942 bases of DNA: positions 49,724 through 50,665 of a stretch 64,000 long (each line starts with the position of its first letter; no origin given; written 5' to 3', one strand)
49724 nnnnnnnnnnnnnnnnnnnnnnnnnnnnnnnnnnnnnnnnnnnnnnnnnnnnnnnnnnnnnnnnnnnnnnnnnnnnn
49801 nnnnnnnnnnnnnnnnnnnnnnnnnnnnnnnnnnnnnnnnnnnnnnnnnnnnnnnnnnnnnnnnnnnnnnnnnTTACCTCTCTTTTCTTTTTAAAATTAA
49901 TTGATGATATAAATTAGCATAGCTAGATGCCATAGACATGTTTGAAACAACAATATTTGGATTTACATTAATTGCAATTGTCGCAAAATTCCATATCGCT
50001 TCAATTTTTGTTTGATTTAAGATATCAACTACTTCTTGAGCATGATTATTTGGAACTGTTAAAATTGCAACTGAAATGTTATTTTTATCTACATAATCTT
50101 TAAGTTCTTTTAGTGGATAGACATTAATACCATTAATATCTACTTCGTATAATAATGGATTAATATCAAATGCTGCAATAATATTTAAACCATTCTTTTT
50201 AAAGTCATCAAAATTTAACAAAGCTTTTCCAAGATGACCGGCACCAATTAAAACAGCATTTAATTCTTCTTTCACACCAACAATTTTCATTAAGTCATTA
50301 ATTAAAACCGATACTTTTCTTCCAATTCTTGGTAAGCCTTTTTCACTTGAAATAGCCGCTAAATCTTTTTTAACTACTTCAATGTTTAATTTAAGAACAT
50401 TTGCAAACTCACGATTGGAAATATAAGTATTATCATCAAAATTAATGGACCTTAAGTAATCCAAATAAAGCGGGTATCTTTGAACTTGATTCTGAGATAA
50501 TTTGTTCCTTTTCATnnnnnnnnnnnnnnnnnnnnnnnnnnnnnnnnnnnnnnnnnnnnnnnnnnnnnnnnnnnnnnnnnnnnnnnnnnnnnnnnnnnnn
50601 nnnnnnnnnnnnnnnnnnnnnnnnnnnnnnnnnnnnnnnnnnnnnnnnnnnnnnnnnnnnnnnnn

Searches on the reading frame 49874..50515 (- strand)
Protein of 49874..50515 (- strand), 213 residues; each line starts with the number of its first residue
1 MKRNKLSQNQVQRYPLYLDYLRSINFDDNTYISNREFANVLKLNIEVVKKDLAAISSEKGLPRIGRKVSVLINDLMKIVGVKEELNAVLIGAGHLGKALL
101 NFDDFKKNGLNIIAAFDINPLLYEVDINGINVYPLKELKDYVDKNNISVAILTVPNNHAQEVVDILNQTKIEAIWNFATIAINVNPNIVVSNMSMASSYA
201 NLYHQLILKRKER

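Call 3: search_protein_families(library=pfam, proteins=[window:49874-50515:-], max_evalue=0.01)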
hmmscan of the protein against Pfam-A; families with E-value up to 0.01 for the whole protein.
window:49874-50515:- (213 aa): 2 families
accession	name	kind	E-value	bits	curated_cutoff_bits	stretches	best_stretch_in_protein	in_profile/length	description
PF02629.25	CoA_binding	-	1.3e-19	71.2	22.3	1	84-178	3-95/97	CoA binding domain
PF06971.19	Put_DNA-bind_N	-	8.9e-07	29.3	27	1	6-52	2-48/49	Putative DNA-binding protein N-terminus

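Call 4: search_protein_families(library=ncbifam, proteins=[window:49874-50515:-], max_evalue=0.01)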
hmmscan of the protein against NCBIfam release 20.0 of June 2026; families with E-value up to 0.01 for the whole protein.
window:49874-50515:- (213 aa): 10 families
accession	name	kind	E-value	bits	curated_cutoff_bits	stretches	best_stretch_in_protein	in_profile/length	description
NF003994.0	PRK05472.2-3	equivalog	9.6e-57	191.8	130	1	2-210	5-212/217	redox-sensing transcriptional repressor Rex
NF003995.0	PRK05472.2-4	subfamily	1.2e-49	168.8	126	1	2-208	2-207/213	redox-sensing transcriptional repressor Rex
NF003990.0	PRK05472.1-4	equivalog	2e-48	164.8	233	1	2-208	3-208/214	redox-sensing transcriptional repressor Rex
NF003996.0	PRK05472.2-5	equivalog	2.3e-48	164.8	138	1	6-211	2-204/209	redox-sensing transcriptional repressor Rex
NF003993.0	PRK05472.2-2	equivalog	3.1e-44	151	217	1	1-211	1-210/212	redox-sensing transcriptional repressor Rex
NF003989.0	PRK05472.1-3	equivalog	6.1e-39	134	177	1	2-202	4-203/215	redox-sensing transcriptional repressor Rex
NF003992.0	PRK05472.2-1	equivalog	3.9e-34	117.9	226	1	4-197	19-211/249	redox-sensing transcriptional repressor Rex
NF003988.0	PRK05472.1-1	equivalog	1.2e-24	87.4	321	1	6-203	7-205/214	redox-sensing transcriptional repressor Rex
NF003991.0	PRK05472.1-5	equivalog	1.2e-20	74.4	198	1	3-196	4-196/211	redox-sensing transcriptional repressor Rex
TIGR03570.1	NeuD_NnaD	subfamily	0.00086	18.9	160.8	1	87-174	2-87/202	NeuD/PglB/VioB family sugar acetyltransferase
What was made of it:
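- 47242..50515 (-): rex (49874-50515) and adhE (47242-49869). This conserved downstream module may be co-transcribed with the five genes. Calls 3, 4: Rex NF003994 191.8 against a cutoff of 130.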
